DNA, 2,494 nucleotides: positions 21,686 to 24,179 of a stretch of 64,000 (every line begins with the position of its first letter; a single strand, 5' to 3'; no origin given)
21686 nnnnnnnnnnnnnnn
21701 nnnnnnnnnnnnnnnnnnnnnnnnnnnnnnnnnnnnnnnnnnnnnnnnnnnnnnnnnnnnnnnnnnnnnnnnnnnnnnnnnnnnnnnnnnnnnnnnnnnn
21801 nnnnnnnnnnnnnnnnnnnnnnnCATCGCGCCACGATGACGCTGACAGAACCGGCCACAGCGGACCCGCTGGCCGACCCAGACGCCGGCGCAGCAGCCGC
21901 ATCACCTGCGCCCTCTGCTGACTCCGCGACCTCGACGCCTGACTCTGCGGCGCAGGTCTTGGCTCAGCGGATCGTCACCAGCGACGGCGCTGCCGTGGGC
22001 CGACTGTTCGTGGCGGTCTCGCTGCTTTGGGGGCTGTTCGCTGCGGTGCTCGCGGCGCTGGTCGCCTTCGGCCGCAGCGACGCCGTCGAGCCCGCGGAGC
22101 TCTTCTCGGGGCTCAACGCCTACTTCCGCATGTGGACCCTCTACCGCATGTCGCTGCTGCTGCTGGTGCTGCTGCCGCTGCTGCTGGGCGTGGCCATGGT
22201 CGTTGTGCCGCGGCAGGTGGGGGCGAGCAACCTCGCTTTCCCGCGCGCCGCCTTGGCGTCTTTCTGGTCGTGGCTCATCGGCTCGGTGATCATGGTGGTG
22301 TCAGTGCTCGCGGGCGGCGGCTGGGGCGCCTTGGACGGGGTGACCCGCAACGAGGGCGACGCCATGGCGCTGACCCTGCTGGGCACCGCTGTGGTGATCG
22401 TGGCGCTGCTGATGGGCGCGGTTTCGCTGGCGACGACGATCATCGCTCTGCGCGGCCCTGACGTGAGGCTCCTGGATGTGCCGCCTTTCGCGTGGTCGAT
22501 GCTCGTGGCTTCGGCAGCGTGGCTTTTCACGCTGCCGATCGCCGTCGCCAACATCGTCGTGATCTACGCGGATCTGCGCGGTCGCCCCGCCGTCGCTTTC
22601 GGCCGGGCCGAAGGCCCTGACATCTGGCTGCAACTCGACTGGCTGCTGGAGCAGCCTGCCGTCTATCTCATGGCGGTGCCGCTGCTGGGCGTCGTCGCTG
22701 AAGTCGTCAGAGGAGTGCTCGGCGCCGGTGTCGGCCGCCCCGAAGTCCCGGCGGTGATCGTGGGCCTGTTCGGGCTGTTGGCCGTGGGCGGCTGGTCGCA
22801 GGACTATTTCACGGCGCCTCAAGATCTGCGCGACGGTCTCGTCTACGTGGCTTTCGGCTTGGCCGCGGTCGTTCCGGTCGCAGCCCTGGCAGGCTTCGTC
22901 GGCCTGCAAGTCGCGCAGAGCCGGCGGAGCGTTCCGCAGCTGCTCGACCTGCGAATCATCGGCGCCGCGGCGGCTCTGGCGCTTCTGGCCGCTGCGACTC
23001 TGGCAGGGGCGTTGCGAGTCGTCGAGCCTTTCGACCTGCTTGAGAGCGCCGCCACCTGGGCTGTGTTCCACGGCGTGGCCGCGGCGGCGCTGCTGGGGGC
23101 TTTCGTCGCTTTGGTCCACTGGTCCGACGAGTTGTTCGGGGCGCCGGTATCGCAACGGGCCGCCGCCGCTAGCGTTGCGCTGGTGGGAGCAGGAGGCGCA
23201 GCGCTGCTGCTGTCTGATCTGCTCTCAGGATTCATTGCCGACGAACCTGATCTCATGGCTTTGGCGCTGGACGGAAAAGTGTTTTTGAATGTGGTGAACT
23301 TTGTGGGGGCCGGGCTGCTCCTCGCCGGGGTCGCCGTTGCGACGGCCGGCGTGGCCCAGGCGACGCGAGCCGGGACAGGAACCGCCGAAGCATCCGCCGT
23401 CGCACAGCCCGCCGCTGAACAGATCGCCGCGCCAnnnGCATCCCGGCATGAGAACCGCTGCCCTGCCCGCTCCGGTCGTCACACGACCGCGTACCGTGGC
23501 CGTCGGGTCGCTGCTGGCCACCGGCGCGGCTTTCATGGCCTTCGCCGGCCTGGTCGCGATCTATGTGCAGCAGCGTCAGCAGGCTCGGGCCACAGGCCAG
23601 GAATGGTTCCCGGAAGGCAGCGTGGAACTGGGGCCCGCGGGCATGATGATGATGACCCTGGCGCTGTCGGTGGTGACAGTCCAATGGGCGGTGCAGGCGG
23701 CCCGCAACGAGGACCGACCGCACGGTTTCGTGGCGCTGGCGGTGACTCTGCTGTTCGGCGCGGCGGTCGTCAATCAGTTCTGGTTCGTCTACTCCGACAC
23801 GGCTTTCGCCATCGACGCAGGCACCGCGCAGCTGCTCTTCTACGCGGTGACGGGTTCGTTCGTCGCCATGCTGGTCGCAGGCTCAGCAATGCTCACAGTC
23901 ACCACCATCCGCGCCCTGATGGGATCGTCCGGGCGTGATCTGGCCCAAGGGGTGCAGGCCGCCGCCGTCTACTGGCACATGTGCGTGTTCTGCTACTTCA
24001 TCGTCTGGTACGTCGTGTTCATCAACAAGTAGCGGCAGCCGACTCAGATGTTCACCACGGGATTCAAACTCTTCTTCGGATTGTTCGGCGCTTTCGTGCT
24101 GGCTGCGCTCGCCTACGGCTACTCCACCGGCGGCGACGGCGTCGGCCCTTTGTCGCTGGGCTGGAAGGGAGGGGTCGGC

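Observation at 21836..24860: Ligand-less 'shadow' oxidase module (subunit I-like, III-like, CtaF-like) between ctaB and the genuine ctaC-D-E operon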

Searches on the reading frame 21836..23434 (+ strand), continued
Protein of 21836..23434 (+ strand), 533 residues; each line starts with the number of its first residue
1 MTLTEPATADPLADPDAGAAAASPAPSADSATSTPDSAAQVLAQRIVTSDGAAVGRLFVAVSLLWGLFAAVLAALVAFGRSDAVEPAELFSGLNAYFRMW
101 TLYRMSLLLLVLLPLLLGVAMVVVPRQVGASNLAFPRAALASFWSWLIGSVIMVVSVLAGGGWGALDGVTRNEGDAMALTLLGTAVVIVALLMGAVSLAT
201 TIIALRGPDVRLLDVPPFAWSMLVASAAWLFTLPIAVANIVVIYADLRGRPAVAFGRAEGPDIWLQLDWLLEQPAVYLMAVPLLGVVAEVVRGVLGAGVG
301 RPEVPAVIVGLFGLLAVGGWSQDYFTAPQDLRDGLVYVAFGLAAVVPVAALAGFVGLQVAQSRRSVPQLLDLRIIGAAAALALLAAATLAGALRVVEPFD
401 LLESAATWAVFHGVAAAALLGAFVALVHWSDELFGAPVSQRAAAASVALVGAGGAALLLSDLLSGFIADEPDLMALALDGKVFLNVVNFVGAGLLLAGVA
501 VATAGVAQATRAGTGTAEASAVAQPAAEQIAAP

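Call 76: find_homologous_proteins(query=L087:2629-3666:+, max_evalue=0.001)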
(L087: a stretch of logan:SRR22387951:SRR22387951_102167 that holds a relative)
Query L087:2629-3666:+ (346 aa): 19 proteins with E <= 0.001 among 8000 candidates.
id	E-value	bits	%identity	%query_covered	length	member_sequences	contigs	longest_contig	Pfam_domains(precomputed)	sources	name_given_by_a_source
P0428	7.6e-209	711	100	100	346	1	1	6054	PF00127.27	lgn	-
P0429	7.1e-44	169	43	69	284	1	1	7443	-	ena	-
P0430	1.1e-43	168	44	69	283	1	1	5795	-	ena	-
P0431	2.3e-42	164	42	71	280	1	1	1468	-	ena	-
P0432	4.5e-41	159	43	73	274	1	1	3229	-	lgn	-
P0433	1.2e-40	158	43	60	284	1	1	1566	-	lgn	-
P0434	1.0e-38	152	39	74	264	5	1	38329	-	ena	-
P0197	2.2e-30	124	36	70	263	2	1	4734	-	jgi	jgi:hypothetical protein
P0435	5.9e-27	113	33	68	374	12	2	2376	-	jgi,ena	jgi:hypothetical protein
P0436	8.1e-26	109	38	63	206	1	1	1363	PF00127.27,PF13473.13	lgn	-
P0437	1.2e-25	109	40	47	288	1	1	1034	-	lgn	-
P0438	3.6e-24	104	38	63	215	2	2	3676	PF00127.27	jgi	jgi:plastocyanin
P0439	1.8e-21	95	34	64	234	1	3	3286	-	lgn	-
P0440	1.2e-17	82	31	69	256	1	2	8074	-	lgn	-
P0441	3.0e-14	71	35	55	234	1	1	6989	PF00127.27,PF13473.13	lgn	-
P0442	2.7e-7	48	50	23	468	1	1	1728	PF07731.21,PF06525.18,PF00127.27,PF13473.13,PF07732.22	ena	-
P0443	3.0e-6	45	58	15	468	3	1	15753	PF07731.21,PF06525.18,PF00127.27,PF13473.13,PF07732.22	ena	-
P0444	1.4e-4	39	43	20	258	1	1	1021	PF00127.27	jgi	jgi:plastocyanin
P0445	2.1e-4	39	47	22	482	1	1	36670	PF07731.21,PF00127.27,PF13473.13,PF07732.22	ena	-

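Call 78: find_encoding_contigs(protein=P0441, flank=7000, max_places=2)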
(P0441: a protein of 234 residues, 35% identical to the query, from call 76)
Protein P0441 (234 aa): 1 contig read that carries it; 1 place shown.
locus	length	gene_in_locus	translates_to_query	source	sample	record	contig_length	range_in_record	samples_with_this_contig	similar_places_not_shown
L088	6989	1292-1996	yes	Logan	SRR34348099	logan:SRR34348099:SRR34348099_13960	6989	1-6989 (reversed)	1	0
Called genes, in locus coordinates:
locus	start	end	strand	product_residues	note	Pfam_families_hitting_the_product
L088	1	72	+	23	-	?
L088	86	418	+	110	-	PF03626:COX4_pro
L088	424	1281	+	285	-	PF09678:Caa3_CtaG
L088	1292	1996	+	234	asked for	PF00127:Copper-bind, PF13473:Cupredoxin_1 (weak)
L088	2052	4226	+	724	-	PF04234:CopC, PF05425:CopD (weak)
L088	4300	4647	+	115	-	-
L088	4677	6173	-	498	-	PF13200:DUF4015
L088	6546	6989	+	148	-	?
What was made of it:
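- The related anchored cupredoxin is followed by CopC/CopD (call 78).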

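Call 79: find_encoding_contigs(protein=P0438, flank=7000, max_places=2)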
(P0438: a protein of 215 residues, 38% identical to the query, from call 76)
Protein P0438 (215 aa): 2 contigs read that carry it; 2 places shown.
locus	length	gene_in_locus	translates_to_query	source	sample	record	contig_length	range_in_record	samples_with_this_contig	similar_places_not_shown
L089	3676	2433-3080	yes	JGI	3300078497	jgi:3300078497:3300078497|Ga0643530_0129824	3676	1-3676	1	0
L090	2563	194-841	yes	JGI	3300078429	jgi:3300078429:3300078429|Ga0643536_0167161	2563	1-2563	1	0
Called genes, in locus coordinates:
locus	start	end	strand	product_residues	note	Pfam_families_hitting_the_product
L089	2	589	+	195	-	PF12270:Cyt_c_ox_IV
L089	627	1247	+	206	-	PF00510:COX3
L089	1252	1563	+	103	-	PF03626:COX4_pro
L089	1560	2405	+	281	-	PF09678:Caa3_CtaG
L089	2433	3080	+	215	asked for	PF00127:Copper-bind (weak)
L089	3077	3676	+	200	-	?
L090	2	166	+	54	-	?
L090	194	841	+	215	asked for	PF00127:Copper-bind (weak)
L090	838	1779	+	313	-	PF00535:Glycos_transf_2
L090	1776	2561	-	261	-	?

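Call 84: find_encoding_contigs(protein=P0387, flank=9000, max_places=2)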
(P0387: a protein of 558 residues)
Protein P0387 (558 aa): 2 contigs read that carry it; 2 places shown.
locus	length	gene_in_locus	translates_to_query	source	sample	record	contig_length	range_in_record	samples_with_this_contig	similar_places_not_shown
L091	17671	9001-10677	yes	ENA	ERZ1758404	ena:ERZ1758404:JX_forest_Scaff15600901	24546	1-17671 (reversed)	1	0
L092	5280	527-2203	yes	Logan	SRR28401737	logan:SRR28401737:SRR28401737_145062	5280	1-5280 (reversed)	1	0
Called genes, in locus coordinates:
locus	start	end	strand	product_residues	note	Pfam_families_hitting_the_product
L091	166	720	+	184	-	PF04542:Sigma70_r2, PF08281:Sigma70_r4_2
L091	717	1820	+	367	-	PF14257:DUF4349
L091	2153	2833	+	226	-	-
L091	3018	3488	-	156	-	PF10127:RlaP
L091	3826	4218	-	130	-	PF01850:PIN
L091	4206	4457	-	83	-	PF02604:PhdYeFM_antitox (weak)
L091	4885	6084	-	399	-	PF23493:CysS_C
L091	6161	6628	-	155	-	PF09438:DUF2017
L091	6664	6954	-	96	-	PF02617:ClpS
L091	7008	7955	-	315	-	PF02628:COX15-CtaA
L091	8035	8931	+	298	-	PF01040:UbiA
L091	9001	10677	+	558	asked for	PF00115:COX1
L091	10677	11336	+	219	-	PF00510:COX3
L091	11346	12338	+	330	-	-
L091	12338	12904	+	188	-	PF00578:AhpC-TSA, PF08534:Redoxin, PF00085:Thioredoxin (faint), PF13098:Thioredoxin_2, PF13905:Thioredoxin_8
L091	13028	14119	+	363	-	PF02790:COX2_TM, PF00116:COX2, PF13442:Cytochrome_CBB3 (faint), PF00034:Cytochrom_C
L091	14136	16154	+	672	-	PF00115:COX1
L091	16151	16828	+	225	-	PF00510:COX3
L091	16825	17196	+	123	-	PF03626:COX4_pro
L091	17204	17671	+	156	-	?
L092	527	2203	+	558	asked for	PF00115:COX1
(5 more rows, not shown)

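Call 85: find_encoding_contigs(protein=P0331, flank=9000, max_places=1)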
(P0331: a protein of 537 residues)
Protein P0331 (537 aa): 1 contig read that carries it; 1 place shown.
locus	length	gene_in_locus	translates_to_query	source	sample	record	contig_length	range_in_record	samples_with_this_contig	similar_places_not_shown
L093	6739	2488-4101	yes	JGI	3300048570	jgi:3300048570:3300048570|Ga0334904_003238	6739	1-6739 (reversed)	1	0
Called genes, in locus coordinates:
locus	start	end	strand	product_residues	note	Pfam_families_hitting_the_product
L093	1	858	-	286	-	?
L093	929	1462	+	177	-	PF05685:Uma2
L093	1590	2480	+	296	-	PF01040:UbiA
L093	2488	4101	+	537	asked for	PF00115:COX1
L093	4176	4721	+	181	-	PF00510:COX3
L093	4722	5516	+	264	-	-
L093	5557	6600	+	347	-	PF02790:COX2_TM, PF00116:COX2, PF00034:Cytochrom_C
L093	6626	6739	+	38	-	?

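Call 87: search_protein_families(library=pfam, proteins=[L091:11346-12335:+, L091:12338-12901:+, P0435], max_evalue=1)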
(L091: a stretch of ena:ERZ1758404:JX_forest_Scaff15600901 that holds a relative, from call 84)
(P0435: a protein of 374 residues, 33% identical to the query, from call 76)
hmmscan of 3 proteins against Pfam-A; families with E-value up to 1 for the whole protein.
L091:11346-12335:+ (330 aa): 2 families
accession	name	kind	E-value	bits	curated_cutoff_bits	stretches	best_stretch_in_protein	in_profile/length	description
PF13473.12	Cupredoxin_1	-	0.0012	19.2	27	1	233-325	17-102/104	Cupredoxin-like domain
PF00127.26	Copper-bind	-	0.21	12.4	21.2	1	248-327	14-98/99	Copper binding proteins, plastocyanin/azurin family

L091:12338-12901:+ (188 aa): 6 families
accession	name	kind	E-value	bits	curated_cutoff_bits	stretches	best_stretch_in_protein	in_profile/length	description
PF00578.27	AhpC-TSA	-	2.5e-16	60.2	26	1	51-166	2-122/124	AhpC/TSA family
PF08534.16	Redoxin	-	8.3e-15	55.3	26.6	1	50-174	2-137/148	Redoxin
PF13905.12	Thioredoxin_8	-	7.1e-08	33.1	27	1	76-165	1-94/94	Thioredoxin-like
PF13098.12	Thioredoxin_2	-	2.2e-07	31.6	27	1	74-182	3-104/104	Thioredoxin-like domain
PF00085.26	Thioredoxin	-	8.8e-07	29.3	23.5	1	76-118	18-60/103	Thioredoxin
PF13899.12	Thioredoxin_7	-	0.12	13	27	1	70-93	11-34/83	Thioredoxin-like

P0435 (374 aa): 2 families
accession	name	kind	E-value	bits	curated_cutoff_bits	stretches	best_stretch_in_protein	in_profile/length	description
PF04549.19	CD47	-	0.33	11.6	25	1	147-206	41-99/147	CD47 transmembrane region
PF13567.11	DUF4131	-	0.73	9.9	31.6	1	172-223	5-53/165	Domain of unknown function (DUF4131)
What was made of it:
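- In the most basal locus a TlpA/thioredoxin-like gene lies between X4 and ctaC (calls 84, 87).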

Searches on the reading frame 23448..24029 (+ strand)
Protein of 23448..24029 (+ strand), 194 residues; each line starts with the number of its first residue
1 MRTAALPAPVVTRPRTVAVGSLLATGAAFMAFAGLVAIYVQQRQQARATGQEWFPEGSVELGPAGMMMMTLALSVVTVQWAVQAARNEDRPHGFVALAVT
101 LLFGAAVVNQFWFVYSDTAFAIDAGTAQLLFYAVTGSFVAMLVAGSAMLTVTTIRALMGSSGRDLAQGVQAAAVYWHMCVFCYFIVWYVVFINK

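Call 6: search_protein_families(library=pfam, proteins=[window:23448-24029:+], max_evalue=0.1)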
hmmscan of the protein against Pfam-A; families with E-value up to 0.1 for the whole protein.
window:23448-24029:+ (194 aa): 1 family
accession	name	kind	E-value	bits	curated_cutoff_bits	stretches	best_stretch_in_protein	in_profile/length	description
PF00510.24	COX3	-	6.5e-12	46.3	23.8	1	22-190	81-253/258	Cytochrome c oxidase subunit III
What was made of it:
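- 23448..24032 (+): X3: 194-aa subunit III paralogue, the 5-helix form (COX3 TM3-7). Pfam COX3 E 6.5e-12, profile positions 81-253 (call 6).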

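Call 9: search_protein_families(library=ncbifam, proteins=[window:23448-24029:+], max_evalue=0.1)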
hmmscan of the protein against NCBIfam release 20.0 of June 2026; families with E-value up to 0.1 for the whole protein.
window:23448-24029:+ (194 aa): 2 families
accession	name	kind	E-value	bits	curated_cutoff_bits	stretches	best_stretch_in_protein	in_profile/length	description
NF050119.1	aa3_CtaE_Actin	exception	1.6e-12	48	190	1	10-192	4-188/190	aa3-type cytochrome oxidase subunit III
TIGR02897.1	QoxC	equivalog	5.2e-05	23.5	239.9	1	19-192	12-186/190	cytochrome aa3 quinol oxidase subunit III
